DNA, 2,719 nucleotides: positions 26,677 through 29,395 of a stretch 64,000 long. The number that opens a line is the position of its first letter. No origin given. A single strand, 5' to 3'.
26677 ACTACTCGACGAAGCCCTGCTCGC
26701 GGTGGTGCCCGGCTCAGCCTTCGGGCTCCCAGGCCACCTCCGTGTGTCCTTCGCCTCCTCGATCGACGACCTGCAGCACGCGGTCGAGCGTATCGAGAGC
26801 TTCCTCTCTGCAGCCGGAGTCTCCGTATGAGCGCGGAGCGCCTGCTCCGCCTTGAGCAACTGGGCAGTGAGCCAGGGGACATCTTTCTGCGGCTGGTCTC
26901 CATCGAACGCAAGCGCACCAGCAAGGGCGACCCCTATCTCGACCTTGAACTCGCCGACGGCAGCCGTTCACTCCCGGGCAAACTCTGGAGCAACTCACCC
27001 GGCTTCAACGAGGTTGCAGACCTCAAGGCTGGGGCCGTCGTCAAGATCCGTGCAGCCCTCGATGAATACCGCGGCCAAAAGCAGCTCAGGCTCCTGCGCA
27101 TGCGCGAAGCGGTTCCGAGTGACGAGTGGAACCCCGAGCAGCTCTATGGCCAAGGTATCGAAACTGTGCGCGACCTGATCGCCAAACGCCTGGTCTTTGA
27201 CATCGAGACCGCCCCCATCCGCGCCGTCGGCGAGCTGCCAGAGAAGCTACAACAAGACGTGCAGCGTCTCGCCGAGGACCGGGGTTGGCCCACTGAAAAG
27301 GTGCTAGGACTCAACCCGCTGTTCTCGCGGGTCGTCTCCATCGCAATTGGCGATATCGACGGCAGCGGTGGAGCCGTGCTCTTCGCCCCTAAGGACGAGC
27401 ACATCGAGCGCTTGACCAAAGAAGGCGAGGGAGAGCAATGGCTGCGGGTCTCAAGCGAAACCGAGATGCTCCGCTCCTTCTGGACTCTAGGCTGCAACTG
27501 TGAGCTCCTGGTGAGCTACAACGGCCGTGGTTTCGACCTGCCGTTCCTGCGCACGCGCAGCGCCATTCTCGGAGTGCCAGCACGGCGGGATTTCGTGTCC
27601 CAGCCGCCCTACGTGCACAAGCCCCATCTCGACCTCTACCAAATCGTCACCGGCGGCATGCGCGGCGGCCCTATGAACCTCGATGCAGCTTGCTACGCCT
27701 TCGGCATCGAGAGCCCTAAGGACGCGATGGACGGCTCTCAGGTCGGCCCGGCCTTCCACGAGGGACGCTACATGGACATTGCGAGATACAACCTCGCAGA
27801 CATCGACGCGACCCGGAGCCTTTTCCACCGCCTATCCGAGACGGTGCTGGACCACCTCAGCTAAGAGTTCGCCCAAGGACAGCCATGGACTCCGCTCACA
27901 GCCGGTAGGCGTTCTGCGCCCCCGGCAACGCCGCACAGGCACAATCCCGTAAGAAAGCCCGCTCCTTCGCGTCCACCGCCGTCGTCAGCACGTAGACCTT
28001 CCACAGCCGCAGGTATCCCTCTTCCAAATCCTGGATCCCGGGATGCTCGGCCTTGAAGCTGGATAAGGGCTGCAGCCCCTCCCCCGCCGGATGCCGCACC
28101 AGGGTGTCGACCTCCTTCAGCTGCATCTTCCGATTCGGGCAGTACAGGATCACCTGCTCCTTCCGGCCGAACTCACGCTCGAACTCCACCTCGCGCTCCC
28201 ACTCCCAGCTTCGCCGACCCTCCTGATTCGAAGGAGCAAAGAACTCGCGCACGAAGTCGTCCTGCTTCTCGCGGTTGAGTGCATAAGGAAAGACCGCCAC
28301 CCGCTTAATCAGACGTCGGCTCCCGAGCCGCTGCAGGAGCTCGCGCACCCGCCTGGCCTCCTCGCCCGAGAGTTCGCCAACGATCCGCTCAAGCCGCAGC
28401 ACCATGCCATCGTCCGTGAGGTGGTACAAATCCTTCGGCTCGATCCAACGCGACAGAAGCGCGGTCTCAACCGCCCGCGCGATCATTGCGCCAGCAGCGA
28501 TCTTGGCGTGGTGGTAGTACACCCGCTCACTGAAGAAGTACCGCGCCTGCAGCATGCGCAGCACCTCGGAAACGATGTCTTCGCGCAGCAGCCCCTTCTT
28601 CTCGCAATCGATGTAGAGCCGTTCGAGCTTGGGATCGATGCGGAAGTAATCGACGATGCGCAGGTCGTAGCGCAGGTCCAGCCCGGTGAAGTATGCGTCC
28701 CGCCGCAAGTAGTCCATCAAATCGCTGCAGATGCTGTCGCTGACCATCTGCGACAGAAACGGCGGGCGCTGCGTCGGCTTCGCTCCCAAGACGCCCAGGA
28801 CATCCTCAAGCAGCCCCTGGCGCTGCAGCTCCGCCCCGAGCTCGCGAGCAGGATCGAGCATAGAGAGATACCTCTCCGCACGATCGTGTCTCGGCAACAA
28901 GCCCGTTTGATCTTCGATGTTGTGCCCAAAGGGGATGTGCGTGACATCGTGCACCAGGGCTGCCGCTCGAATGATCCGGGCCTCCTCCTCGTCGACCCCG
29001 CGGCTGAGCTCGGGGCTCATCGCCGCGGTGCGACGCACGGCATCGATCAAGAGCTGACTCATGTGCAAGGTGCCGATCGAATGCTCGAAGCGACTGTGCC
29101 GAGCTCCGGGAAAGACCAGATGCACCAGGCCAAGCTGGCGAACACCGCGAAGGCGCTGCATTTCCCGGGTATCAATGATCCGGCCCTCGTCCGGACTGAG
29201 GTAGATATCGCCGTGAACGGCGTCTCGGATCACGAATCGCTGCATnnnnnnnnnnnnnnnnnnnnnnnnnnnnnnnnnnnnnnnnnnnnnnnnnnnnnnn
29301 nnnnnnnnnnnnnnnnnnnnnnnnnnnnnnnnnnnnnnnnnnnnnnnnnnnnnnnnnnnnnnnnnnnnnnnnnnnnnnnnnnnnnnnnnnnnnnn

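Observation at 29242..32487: Integrase-less 3.15-kb low-GC islet (GT4 + APH-fold kinase) bounded by perfect 94-bp direct repeats, splitting an elbB / tm142 / HD-hydrolase operon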

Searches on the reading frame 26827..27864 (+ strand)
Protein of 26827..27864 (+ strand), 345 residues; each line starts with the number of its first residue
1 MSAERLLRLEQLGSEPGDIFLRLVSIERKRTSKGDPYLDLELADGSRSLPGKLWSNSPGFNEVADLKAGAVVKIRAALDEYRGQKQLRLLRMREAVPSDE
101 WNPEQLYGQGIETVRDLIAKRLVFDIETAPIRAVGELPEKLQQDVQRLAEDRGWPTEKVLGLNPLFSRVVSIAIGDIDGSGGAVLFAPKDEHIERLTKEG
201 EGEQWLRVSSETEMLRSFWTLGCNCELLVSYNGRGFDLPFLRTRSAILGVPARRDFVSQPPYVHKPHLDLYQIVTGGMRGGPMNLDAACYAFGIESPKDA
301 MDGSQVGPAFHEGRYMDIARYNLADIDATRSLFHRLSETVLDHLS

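Call 43: search_protein_families(library=ncbifam, proteins=[window:26827-27864:+], max_evalue=0.01)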
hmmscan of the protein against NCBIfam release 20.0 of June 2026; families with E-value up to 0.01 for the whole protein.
window:26827-27864:+ (345 aa): 4 families
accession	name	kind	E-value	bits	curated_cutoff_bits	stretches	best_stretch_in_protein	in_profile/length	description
NF010007.0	PRK13480.1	equivalog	3.5e-11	42.7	460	1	17-133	14-130/314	3'-5' exoribonuclease YhaM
NF004417.0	PRK05761.1-3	equivalog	4.2e-07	28.3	780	1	168-274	242-350/858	DNA-directed DNA polymerase I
NF004419.0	PRK05761.1-5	equivalog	0.0008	17.4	1285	1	169-272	307-416/932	DNA-directed DNA polymerase I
NF004415.0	PRK05761.1-1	equivalog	0.0033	15.4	1289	1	169-271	252-357/883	DNA-directed DNA polymerase I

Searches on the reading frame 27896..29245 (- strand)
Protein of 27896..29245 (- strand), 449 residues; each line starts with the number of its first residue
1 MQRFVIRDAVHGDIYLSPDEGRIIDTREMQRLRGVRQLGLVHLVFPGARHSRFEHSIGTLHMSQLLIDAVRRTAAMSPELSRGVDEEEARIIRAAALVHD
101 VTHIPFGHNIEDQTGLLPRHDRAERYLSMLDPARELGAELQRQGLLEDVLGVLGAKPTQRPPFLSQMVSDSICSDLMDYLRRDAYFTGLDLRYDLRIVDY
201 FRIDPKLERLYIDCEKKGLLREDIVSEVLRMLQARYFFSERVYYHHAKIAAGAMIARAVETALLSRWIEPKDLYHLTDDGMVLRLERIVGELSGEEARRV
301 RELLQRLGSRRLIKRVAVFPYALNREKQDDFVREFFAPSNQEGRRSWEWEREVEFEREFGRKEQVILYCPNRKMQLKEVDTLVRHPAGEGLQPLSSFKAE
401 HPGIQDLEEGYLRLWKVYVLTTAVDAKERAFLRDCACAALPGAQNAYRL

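Call 6: search_protein_families(library=pfam, proteins=[window:27896-29245:-], max_evalue=0.01)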
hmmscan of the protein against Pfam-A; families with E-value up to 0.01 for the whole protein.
window:27896-29245:- (449 aa): 2 families
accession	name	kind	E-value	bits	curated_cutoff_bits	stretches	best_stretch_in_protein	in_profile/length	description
PF19276.4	HD_assoc_2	-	6.4e-10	39.3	23.1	1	219-321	18-112/222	HD associated region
PF01966.28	HD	-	4.4e-07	30.6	22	1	52-120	1-49/116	HD domain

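Call 7: find_encoding_contigs(protein=window:27896-29245:-, flank=10000, max_places=10)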
Protein window:27896-29245:- (449 aa): no gene with exactly this product is on record in the collection.

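Call 9: find_related_loci(query=window:27896-29245:-, collection=genome_contigs, flank=10000)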
Query window:27896-29245:- (449 aa) in genome_contigs; peptide patterns used: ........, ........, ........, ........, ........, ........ (x = any residue, [..] = any of these).
210 stretches matched a pattern; 175 encode a relative of the query (tblastn E <= 1e-3); the best 80 are kept; 80 distinct loci.
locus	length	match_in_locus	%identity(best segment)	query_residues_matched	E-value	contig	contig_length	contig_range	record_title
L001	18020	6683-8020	65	4-449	0e+0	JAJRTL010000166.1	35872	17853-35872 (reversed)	MAG: Planctomycetota bacterium isolate Dive96_bin1.63 k141_1143700, whole genome shotgun sequence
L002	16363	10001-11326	63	4-449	0e+0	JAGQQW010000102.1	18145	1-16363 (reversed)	MAG: Planctomycetota bacterium isolate HKST-UBA76 NODE_103_length_18145_cov_4.209708, whole genome shotgun sequence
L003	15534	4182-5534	60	4-448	7e-172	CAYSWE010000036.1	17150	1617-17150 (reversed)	MAG TPA_asm: uncultured Phycisphaerales bacterium isolate SRP163575_co1_399 genome assembly, contig: NODE_7119_length_17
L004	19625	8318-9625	62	2-447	1e-169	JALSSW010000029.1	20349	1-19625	MAG: Planctomycetota bacterium isolate 356-308_metabat2_scaf2bin.073 356-308_scaffold_1504_c1, whole genome shotgun sequ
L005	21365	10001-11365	62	4-449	4e-171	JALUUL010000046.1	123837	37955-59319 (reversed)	MAG: Planctomycetota bacterium isolate 128-326_metabat1_scaf2bin.009 128-326_scaffold_33_c1, whole genome shotgun sequen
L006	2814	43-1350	61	2-447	4e-176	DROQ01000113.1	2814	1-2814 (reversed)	MAG TPA_asm: Planctomycetota bacterium isolate HyVt-539 HyVt-539_k145_275186, whole genome shotgun sequence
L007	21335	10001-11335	54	5-449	3e-151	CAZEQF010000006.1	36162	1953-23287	MAG TPA_asm: uncultured Singulisphaera sp. isolate SRP278252_co3_436 genome assembly, contig: NODE_1684_length_36162_cov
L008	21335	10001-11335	53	5-449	8e-150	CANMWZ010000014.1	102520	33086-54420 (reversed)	MAG: Planctomycetota bacterium isolate ZH-15may19-257 genome assembly, contig: ZH-15May19-c208, whole genome shotgun seq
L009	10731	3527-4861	54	5-449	8e-149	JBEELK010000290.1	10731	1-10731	MAG: Planctomycetota bacterium isolate columbiariver1_2019_sw_WHONDRS-S19S_0075_B_bin.68 scaffold_2737715, whole genome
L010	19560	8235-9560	64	4-449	0e+0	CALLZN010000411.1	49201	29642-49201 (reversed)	MAG TPA_asm: uncultured bacterium isolate SRR2107182_bin.46_CONCOCT_v1.1_MAG genome assembly, contig: ERZ794931.415, who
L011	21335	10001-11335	52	5-449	2e-143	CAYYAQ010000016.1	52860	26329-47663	MAG TPA_asm: uncultured candidatus Brocadiaceae bacterium isolate SRP308112_co1_416 genome assembly, contig: NODE_600_le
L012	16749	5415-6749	52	5-449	4e-143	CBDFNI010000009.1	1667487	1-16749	MAG: Planctomycetota bacterium isolate 4218ce96-23f8-4b01-874d-c40477341b21 genome assembly, contig: contig_9, whole gen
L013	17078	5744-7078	53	5-449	3e-143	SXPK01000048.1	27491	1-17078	MAG: Planctomycetia bacterium isolate F1-120-MAGs252 F1-120__c157184, whole genome shotgun sequence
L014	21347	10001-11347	52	1-449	1e-142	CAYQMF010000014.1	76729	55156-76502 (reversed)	MAG TPA_asm: uncultured candidatus Brocadiaceae bacterium isolate SRP237561_co1_290 genome assembly, contig: NODE_426_le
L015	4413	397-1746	51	1-449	7e-145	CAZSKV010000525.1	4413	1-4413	MAG TPA_asm: uncultured candidatus Brocadiaceae bacterium isolate binchicken_co200_67 genome assembly, contig: k141_1556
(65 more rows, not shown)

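Call 11: find_related_loci(query=window:27896-29245:-, collection=metagenome_contigs, flank=10000)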
Query window:27896-29245:- (449 aa) in metagenome_contigs; peptide patterns used: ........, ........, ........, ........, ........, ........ (x = any residue, [..] = any of these).
152 stretches matched a pattern; 89 encode a relative of the query (tblastn E <= 1e-3); the best 80 are kept; 80 distinct loci.
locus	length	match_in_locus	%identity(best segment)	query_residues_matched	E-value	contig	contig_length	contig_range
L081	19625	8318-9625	62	2-447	8e-170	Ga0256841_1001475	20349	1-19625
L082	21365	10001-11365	62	4-449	2e-171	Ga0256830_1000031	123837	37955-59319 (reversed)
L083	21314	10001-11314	54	5-443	7e-148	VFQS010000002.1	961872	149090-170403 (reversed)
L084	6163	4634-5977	53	2-449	2e-147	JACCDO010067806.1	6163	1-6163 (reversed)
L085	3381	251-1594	55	2-449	6e-151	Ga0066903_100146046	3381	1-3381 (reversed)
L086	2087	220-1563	52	2-449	2e-155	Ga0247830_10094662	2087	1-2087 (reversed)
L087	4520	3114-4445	54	5-449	4e-147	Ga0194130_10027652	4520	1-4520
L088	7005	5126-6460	53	5-449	2e-144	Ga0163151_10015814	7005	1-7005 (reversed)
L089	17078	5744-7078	53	5-449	2e-143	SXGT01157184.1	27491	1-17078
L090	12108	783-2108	54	5-447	2e-140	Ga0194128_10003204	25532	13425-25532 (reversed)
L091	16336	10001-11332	52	5-449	2e-139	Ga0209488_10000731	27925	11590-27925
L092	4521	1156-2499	52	5-448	6e-142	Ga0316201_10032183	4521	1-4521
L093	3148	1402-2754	52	2-449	3e-145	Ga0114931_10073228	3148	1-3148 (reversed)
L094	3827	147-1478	52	5-449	7e-141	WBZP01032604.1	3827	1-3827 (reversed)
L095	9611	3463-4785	54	5-446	4e-136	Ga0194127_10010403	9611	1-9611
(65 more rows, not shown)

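Call 27: find_homologous_proteins(query=window:27896-29245:-, max_evalue=1e-100)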
Query window:27896-29245:- (449 aa): 975 proteins with E <= 1e-100 among 8000 candidates; the best 120 are listed.
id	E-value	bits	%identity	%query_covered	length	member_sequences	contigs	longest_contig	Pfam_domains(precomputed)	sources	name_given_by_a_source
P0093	4.3e-298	1006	100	100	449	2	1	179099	PF01966.29,PF19276.5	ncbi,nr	ncbi:MAG: hypothetical protein CSA62_05865 [Planctomycetota bacterium]|nr:MAG: hypothetical protein 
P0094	5.0e-246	835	81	100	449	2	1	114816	PF01966.29,PF19276.5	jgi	jgi:HD superfamily phosphohydrolase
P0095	2.1e-192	658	67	99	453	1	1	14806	PF01966.29,PF19276.5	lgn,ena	-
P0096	7.4e-189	646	67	99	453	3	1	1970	PF01966.29,PF19276.5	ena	-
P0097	2.9e-187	641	66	99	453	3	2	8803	PF01966.29,PF19276.5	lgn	-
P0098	1.7e-186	638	65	99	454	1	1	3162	PF01966.29,PF19276.5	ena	-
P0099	7.6e-186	636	65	99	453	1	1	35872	PF01966.29,PF19276.5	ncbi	-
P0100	9.6e-185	633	65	99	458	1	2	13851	PF01966.29,PF19276.5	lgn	-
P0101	6.9e-184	630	64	99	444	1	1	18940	PF01966.29,PF19276.5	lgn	-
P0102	2.3e-183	628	64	99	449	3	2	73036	PF01966.29,PF19276.5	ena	-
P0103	1.4e-182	626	64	99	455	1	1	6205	PF01966.29,PF19276.5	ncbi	ncbi:MAG: HD domain-containing protein, partial [Planctomycetota bacterium]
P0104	6.8e-182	623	65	100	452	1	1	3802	PF01966.29,PF19276.5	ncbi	-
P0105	1.6e-177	609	62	99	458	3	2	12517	PF01966.29,PF19276.5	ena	-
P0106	2.1e-176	605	63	99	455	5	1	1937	PF01966.29,PF19276.5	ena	-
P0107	2.1e-176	605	63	99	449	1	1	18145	PF01966.29,PF19276.5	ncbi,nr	ncbi:MAG: HD domain-containing protein [Planctomycetes bacterium]|nr:HD domain-containing protein [P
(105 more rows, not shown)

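Call 28: find_encoding_contigs(protein=P0094, flank=10000, max_places=4)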
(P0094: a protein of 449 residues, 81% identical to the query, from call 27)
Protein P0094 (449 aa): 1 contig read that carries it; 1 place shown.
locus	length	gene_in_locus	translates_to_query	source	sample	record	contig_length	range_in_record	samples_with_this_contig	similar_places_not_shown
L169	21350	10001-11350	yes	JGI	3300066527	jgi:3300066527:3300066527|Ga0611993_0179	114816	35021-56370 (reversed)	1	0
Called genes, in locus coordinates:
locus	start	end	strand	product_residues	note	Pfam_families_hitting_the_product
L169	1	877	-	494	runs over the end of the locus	-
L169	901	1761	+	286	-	PF08003:Methyltransf_9 (weak), PF13847:Methyltransf_31, PF08241:Methyltransf_11, PF08242:Methyltransf_12 (weak), PF13649:Methyltransf_25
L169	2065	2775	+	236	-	-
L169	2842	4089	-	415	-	-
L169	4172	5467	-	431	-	-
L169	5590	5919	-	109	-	PF18480:DUF5615, PF18478:PIN_10 (weak)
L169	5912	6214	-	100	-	PF04255:DUF433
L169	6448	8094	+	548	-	PF13715:CarbopepD_reg_2 (faint), PF13620:CarboxypepD_reg (weak)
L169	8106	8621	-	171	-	-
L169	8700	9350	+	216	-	PF01965:DJ-1_PfpI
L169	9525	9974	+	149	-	-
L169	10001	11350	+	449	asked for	PF01966:HD (weak), PF19276:HD_assoc_2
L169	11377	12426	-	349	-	PF01336:tRNA_anti-codon (weak), PF03104:DNA_pol_B_exo1 (weak), PF10108:DNA_pol_B_exo2, PF13482:RNase_H_2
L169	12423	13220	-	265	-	PF00155:Aminotran_1_2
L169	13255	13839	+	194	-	-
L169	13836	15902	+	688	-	-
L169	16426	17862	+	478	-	-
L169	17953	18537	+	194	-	-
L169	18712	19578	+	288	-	PF13369:Transglut_core2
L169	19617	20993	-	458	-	PF14559:TPR_19 (faint), PF00515:TPR_1 (faint), PF13428:TPR_14 (faint), PF13432:TPR_16, PF07719:TPR_2 (weak), PF13414:TPR_11 (faint)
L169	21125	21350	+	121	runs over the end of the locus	-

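Call 43: search_protein_families(library=ncbifam, proteins=[window:27896-29245:-], max_evalue=0.01)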
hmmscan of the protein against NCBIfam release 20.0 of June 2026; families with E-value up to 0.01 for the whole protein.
window:27896-29245:- (449 aa): 5 families
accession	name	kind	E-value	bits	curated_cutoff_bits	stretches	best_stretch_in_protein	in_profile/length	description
TIGR01353.1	dGTP_triPase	subfamily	2.9e-07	30.4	152.35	1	19-112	8-95/389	dGTP triphosphohydrolase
NF002205.0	PRK01096.1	equivalog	0.00029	20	439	1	50-130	60-141/444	deoxyguanosinetriphosphate triphosphohydrolase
NF041026.1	antiphage_dGTPase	exception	0.0015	17.8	400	1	18-111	21-108/425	anti-phage deoxyguanosine triphosphatase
NF003701.1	PRK05318.1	subfamily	0.0022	16.9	383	1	18-109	22-108/426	anti-phage deoxyguanosine triphosphatase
NF002829.0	PRK03007.1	equivalog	0.0075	15.2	385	0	88-111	88-111/425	deoxyguanosinetriphosphate triphosphohydrolase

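Call 58: find_encoding_contigs(protein=P0093, flank=10000, max_places=5)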
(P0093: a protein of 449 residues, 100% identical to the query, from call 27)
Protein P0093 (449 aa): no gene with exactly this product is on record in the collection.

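Call 73: search_protein_families(library=padloc, proteins=[window:27896-29245:-], max_evalue=0.01)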
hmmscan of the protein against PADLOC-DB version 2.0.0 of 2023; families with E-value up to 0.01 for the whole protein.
window:27896-29245:- (449 aa): 1 family
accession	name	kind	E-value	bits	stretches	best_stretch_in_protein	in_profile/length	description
PDLC02374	dGTPase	-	9.9e-06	23.1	1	19-112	44-120/395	-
